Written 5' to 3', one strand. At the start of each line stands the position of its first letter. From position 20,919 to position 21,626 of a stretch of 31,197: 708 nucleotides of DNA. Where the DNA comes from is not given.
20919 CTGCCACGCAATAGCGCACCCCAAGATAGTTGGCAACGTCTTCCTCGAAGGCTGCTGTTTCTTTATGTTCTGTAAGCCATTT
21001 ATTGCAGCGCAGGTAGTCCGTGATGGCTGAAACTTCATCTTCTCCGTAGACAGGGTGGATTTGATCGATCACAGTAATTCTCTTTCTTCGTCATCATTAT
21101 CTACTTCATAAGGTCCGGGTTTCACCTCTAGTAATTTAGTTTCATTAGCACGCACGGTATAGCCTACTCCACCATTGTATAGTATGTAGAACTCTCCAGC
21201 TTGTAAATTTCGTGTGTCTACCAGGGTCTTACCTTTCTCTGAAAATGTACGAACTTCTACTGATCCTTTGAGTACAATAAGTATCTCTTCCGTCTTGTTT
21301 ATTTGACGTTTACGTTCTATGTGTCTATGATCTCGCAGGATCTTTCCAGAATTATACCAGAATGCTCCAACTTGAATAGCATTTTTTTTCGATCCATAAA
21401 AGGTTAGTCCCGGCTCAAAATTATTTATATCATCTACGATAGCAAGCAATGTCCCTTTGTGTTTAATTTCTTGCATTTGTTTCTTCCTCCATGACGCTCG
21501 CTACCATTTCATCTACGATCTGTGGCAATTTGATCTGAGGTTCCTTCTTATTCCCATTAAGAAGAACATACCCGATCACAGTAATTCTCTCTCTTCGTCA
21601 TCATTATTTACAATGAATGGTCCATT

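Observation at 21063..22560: Segmental tandem duplication: GMD 3'-end relic plus duplicated FdtA-like cupin, with 34-nt direct repeats and a methyltransferase-cupin fusion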

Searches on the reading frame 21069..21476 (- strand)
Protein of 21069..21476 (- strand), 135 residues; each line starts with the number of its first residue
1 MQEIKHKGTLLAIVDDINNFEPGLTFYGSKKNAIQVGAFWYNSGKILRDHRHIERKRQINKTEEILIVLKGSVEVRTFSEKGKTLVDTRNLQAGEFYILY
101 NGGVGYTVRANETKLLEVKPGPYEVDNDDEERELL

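Call 6: search_protein_families(library=pfam, proteins=[window:21069-21476:-], max_evalue=0.01)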
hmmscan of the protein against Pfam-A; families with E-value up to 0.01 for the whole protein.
window:21069-21476:- (135 aa): 0 families

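Call 8: search_solved_structures(query=window:21069-21476:-, max_evalue=10, show_alignments=2)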
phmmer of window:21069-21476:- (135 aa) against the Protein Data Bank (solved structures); distinct sequences matched with E-value up to 10: 2.
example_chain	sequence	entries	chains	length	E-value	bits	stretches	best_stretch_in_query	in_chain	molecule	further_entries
7ur8_A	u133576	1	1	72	0.58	13.5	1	85-130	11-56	170_h_ob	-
1o5l_A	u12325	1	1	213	0.62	13.4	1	54-86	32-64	transcriptional regulator, crp family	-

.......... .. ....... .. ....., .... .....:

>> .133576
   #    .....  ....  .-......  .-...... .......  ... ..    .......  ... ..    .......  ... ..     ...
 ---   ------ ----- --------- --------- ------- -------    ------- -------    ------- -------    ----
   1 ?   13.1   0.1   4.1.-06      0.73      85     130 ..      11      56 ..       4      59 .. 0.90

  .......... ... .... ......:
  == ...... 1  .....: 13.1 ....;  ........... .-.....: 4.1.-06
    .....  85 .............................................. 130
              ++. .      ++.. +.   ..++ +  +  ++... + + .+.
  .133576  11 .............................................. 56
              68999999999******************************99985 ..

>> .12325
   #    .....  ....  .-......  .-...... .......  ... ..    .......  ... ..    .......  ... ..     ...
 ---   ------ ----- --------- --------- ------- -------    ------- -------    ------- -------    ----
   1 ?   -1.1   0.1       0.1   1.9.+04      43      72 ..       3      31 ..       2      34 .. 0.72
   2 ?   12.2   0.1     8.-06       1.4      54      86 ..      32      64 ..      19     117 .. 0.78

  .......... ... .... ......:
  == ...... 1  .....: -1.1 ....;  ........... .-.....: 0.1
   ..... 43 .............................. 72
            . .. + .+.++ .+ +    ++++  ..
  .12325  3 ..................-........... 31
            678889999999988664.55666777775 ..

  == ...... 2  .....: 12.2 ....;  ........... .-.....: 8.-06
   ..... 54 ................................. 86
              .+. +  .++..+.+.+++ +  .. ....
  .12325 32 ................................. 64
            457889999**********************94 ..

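Call 9: search_protein_families(library=ncbifam, proteins=[window:21069-21476:-], max_evalue=1)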
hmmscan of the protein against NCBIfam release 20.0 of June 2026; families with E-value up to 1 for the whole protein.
window:21069-21476:- (135 aa): 1 family
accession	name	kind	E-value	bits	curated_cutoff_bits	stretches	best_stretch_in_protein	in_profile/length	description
TIGR04366.1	cupin_WbuC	subfamily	1e-08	35.1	42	1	33-130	33-126/132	WbuC family cupin fold metalloprotein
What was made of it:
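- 21069..21476 (-): Cupin2, a free-standing 135-aa WbuC-like cupin. TIGR04366 35.1 bits against a cut-off of 42 (call 9).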

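Call 10: search_protein_families(library=phrogs, proteins=[window:21069-21476:-], max_evalue=0.001)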
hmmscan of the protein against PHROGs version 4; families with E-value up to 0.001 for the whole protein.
window:21069-21476:- (135 aa): 0 families

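Call 11: find_homologous_proteins(query=window:21069-21476:-, max_evalue=0.001)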
Query window:21069-21476:- (135 aa): 7 proteins with E <= 0.001 among 17 candidates.
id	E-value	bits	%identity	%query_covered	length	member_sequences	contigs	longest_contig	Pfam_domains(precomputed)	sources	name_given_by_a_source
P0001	8.3e-77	273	91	100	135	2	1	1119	-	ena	-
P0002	1.6e-53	198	65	100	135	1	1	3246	-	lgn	-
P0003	1.4e-50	189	67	100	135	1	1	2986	-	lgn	-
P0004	5.4e-45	171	60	100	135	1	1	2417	-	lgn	-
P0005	2.4e-29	120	50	100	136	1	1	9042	-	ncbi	-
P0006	1.8e-22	98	42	98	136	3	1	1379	-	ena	-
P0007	9.9e-22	95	45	92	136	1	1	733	-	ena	-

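Call 12: find_encoding_contigs(protein=P0005, flank=10000, max_places=4)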
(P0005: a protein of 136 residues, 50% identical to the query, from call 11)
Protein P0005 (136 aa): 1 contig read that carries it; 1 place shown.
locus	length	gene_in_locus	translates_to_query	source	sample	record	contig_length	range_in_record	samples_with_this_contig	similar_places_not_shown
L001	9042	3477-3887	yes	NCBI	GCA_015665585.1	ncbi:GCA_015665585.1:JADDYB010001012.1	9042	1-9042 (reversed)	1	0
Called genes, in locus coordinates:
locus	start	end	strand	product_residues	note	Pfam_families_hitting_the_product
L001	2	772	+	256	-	?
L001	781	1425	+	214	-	PF05050:Methyltransf_21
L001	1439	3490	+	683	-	PF01370:Epimerase, PF16363:GDP_Man_Dehyd, PF14528:LAGLIDADG_3 (faint), PF01370:Epimerase, PF16363:GDP_Man_Dehyd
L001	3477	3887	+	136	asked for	-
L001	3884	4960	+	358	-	PF01041:DegT_DnrJ_EryC1, PF01212:Beta_elim_lyase (weak)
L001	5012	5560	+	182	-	PF08241:Methyltransf_11 (weak)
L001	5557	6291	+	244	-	PF00535:Glycos_transf_2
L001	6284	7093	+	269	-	PF13641:Glyco_tranf_2_3, PF00535:Glycos_transf_2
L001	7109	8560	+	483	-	PF00270:DEAD (weak), PF04851:ResIII, PF18766:SWI2_SNF2 (weak), PF00271:Helicase_C (faint)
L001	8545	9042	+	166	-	?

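Call 13: find_encoding_contigs(protein=P0002, flank=5000, max_places=4)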
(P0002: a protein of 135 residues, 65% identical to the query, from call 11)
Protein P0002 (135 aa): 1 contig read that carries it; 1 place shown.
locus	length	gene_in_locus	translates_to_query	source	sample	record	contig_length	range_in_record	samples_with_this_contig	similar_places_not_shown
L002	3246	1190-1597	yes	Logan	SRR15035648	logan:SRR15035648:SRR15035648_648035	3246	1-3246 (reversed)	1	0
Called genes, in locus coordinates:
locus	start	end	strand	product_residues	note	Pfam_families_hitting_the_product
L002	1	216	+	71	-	?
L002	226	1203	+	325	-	PF01370:Epimerase, PF04321:RmlD_sub_bind, PF16363:GDP_Man_Dehyd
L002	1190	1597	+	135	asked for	-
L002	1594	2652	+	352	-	PF01041:DegT_DnrJ_EryC1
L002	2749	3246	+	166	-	?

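Call 14: find_encoding_contigs(protein=P0003, flank=5000, max_places=4)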
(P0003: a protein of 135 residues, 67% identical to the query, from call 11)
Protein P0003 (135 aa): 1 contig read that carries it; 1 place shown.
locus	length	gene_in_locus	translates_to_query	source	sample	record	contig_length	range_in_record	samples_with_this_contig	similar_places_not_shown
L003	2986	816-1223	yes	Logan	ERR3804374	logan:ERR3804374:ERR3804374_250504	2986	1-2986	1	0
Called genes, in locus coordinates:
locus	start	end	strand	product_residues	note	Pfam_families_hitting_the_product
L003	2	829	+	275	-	?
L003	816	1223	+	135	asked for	-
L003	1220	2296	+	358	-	PF01041:DegT_DnrJ_EryC1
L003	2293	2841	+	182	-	-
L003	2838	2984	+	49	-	?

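Call 15: find_encoding_contigs(protein=P0004, flank=5000, max_places=4)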
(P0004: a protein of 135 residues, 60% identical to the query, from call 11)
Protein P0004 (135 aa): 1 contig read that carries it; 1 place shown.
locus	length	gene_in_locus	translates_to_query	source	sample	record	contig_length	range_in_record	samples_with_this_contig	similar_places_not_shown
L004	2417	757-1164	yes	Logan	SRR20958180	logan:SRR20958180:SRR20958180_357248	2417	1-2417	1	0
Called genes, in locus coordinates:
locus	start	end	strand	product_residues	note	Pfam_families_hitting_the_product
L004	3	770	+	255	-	?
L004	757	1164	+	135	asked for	-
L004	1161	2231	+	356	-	PF01041:DegT_DnrJ_EryC1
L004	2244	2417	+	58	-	?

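Call 22: find_encoding_contigs(protein=P0001, flank=5000, max_places=4)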
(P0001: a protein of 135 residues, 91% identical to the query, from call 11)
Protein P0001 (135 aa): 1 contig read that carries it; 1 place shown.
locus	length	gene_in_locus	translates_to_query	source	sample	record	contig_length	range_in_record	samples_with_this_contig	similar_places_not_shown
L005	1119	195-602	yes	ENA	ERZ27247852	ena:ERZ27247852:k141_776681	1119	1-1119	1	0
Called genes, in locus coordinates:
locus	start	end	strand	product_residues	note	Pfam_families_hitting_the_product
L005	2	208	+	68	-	?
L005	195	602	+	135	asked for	-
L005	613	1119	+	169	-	?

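Call 24: find_encoding_contigs(protein=P0006, flank=5000, max_places=4)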
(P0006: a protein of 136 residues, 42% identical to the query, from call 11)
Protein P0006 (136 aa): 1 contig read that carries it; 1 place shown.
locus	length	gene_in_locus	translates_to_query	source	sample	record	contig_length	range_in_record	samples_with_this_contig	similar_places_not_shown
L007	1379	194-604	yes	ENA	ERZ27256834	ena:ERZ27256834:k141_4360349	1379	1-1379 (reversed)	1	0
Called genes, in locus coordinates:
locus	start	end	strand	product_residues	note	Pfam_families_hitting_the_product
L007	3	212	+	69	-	?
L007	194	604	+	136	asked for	-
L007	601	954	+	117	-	-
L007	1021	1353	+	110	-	-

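Call 31: predict_structure(alignment_id=A1)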
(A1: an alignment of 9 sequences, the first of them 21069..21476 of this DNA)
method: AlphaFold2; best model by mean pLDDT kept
length: 135 residues; sequences in the alignment: 9
mean_pLDDT: 77.6   pTM: 0.74
mean pLDDT of the five models: 77.6, 66.2, 65.5, 51.2, 49.5
residues with pLDDT >= 90: 54; 70-90: 38; 50-70: 30; < 50: 13
segments of 3 or more residues with pLDDT < 50: 54-60, 124-128
pLDDT, mean of each block of 10 residues (from residue 1): 91 86 55 75 83 47 81 93 89 92 90 87 51 55
secondary structure, 60 per line:
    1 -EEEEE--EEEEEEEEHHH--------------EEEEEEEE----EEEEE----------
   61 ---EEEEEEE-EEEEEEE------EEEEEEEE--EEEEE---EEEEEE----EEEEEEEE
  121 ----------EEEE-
elements in order: E2-6 E9-16 E34-41 E46-50 E64-70 E72-78 E85-92 E95-99 E103-108 E113-120 E131-134

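Call 35: fold_search(model_id=the predicted structure, library=pdb)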
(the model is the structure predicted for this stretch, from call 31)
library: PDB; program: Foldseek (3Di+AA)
matches with E <= 10: 1884; with E <= 0.001: 72
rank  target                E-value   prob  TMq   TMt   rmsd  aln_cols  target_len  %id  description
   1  5flj_L                1.4e-04  1.00  0.51  0.38   2.7        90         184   17  enzyme-substrate-dioxygen complex of Ni-quercetinase (released 2016-06-01)
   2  2vqa_A                1.5e-04  1.00  0.48  0.20  13.3       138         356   16  Protein-folding location can regulate Mn versus Cu- or Zn-binding. Crystal Structure of MncA. (released 2008-10-28)
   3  5flh_A                1.7e-04  1.00  0.52  0.38   2.5        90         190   18  Free state of Ni-quercetinase (released 2016-06-01)
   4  5flj_A                1.7e-04  1.00  0.45  0.34   9.2       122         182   17  enzyme-substrate-dioxygen complex of Ni-quercetinase (released 2016-06-01)
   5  5wxu_D                2.2e-04  1.00  0.49  0.18   6.2       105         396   14  11S globulin from Wrightia tinctoria reveals auxin binding site (released 2018-05-23)
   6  5flh_B                2.6e-04  1.00  0.52  0.39   2.4        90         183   18  Free state of Ni-quercetinase (released 2016-06-01)
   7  5wxu_F                2.6e-04  1.00  0.49  0.18   5.6       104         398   13  11S globulin from Wrightia tinctoria reveals auxin binding site (released 2018-05-23)
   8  6c46_A                2.6e-04  1.00  0.45  0.35   4.1        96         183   14  Crystal structure of dTDP-4-dehydrorhamnose 3,5-epimerase from Elizabethkingia anophelis NUHP1 (released 2018-02-14)
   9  6c46_C                3.1e-04  1.00  0.45  0.35   4.1        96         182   14  Crystal structure of dTDP-4-dehydrorhamnose 3,5-epimerase from Elizabethkingia anophelis NUHP1 (released 2018-02-14)
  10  1uw8                  3.2e-04  1.00  0.50  0.20  13.0       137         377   18  CRYSTAL STRUCTURE OF OXALATE DECARBOXYLASE (released 2004-02-19)
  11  5fpz                  3.4e-04  1.00  0.47  0.57   8.5       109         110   17  The structure of KdgF from Yersinia enterocolitica with malonate bound in the active site. (released 2016-05-04)
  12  3ejk                  3.4e-04  1.00  0.50  0.43  11.2       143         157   11  Crystal structure of dTDP Sugar Isomerase (YP_390184.1) from DESULFOVIBRIO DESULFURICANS G20 at 1.95 A resolution (released 2008-09-30)
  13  5wxu_A                4.0e-04  1.00  0.49  0.18   5.6       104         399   13  11S globulin from Wrightia tinctoria reveals auxin binding site (released 2018-05-23)
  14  5wxu_B                4.0e-04  1.00  0.49  0.18   5.6       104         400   13  11S globulin from Wrightia tinctoria reveals auxin binding site (released 2018-05-23)
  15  5hi0                  4.0e-04  1.00  0.53  0.21  12.4       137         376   18  The Substrate Binding Mode and Chemical Basis of a Reaction Specificity Switch in Oxalate Decarboxylase (released 2016-04-06)
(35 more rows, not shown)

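Call 38: find_related_loci(query=A1, collection=viral_contigs, flank=6000)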
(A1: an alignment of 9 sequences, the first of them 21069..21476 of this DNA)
Query A1 (135 aa) in viral_contigs; peptide patterns used: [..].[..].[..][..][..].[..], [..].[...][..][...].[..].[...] (x = any residue, [..] = any of these).
78 stretches matched a pattern; 1 encode a relative of the query (tblastn E <= 1e-3); 1 distinct loci.
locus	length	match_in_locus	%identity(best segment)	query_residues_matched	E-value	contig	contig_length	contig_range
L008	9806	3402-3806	64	1-135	2e-61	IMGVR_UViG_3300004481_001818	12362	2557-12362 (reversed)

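Call 41: find_related_loci(query=A1, collection=metagenome_contigs, flank=8000)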
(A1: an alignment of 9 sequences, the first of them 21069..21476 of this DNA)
Query A1 (135 aa) in metagenome_contigs; peptide patterns used: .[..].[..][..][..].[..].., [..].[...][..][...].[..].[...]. (x = any residue, [..] = any of these).
76 stretches matched a pattern; 11 encode a relative of the query (tblastn E <= 1e-3); 11 distinct loci.
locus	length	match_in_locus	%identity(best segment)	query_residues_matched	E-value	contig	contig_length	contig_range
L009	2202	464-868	59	1-135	2e-54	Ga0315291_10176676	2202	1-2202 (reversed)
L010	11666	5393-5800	49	1-135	7e-43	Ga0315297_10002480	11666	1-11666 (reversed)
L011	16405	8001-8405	50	1-135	9e-40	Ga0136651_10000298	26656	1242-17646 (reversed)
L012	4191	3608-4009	47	1-135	8e-39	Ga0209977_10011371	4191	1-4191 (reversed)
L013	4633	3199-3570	54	11-135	1e-38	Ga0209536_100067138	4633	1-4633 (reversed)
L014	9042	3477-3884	50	1-135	9e-38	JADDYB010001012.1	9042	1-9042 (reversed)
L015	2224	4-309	51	33-135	9e-30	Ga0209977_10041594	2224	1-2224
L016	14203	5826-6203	30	3-130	4e-12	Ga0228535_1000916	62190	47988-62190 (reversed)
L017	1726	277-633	31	1-123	7e-12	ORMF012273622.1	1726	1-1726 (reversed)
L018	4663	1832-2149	31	21-128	4e-11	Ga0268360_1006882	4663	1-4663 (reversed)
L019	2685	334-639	29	25-126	1e-10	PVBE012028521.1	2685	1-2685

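Call 47: search_solved_structures(query=A1, max_evalue=10, show_alignments=3)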
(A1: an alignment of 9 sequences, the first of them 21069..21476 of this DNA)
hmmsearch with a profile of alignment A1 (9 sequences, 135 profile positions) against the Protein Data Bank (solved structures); distinct sequences matched with E-value up to 10: 1.
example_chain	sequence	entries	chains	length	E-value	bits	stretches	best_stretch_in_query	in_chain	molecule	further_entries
3fg8_A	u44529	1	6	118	0.53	13.3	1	92-123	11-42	uncharacterized protein RHA05790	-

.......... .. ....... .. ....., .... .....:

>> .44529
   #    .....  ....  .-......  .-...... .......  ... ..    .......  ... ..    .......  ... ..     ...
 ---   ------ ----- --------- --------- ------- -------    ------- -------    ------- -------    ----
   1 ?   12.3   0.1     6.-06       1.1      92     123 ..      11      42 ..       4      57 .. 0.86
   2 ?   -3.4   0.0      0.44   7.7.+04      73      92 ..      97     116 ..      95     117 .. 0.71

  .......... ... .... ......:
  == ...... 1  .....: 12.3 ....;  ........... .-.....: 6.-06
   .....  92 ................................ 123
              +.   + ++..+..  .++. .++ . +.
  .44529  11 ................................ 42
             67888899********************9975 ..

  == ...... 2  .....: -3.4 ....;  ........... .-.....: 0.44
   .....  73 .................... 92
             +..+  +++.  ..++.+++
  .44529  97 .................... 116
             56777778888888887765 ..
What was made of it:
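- On FdtA-type 3,4-ketoisomerase (Pfam PF05523): No PDB sequence or profile hit below E = 0.5 (calls 8, 47).
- Tried and rejected: None were found with a single sequence or with a profile (calls 8, 47).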

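Call 69: search_dna_similar(query=window:21069-21476:-, collection=phages, mode=protein, max_evalue=0.001, max_rows=15)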
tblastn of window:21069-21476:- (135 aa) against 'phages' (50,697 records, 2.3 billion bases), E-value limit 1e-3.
Records with a match: 1; places in all: 1; records where one place covers at least 80% of the query: 1.
Best place of each record, by identity: <60% 1.
By first word of the organism name: uncultured 1.
By host as written in the record: - 1.
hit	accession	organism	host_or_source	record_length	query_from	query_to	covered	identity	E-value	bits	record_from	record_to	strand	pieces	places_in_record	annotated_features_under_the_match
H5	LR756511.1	uncultured phage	metagenomic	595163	8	123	86%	29.3%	3e-8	56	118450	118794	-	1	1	record has no annotation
